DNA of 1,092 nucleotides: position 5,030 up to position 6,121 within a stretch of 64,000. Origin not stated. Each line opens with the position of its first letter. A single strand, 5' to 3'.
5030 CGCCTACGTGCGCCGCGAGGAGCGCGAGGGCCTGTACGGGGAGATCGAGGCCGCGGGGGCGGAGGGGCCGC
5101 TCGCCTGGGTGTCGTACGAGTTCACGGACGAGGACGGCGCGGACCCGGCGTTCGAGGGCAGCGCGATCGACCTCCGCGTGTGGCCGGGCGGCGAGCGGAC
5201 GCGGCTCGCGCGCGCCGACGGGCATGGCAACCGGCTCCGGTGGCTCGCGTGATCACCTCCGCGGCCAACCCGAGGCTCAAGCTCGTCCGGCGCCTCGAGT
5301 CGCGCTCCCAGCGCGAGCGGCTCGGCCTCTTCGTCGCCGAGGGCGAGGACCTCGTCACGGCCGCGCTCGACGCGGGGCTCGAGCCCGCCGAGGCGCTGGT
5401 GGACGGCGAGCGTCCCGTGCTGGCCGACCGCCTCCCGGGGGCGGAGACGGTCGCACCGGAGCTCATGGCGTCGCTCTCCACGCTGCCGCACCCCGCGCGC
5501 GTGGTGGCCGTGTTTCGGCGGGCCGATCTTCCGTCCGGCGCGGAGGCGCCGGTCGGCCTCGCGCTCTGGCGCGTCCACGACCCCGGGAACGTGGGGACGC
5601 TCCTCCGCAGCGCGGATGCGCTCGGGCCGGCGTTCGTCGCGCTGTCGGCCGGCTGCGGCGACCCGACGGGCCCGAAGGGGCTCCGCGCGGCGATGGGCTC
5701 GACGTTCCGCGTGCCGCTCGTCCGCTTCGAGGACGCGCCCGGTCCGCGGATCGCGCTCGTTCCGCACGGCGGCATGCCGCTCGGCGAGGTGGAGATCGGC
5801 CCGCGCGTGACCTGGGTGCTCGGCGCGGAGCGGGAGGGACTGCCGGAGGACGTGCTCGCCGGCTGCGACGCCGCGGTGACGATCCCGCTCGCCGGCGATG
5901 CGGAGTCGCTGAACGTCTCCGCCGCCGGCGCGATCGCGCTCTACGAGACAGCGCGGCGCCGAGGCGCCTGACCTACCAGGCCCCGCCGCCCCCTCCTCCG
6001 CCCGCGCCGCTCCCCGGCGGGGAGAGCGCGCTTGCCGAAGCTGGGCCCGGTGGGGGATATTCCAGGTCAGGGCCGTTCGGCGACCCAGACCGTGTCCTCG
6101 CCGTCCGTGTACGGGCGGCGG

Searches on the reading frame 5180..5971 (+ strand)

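Call 61: search_protein_families(library=pfam, proteins=[window:5180-5971:+], max_evalue=0.0001)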
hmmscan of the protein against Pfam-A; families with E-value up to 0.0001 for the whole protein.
window:5180-5971:+ (263 aa): 2 families
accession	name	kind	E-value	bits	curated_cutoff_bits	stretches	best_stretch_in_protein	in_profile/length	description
PF00588.24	SpoU_methylase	-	2.2e-25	89.8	29.7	1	127-255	4-142/142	SpoU rRNA Methylase family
PF22435.1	MRM3-like_sub_bind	-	2.4e-08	34.7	27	1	30-110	1-84/84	MRM3-like substrate binding domain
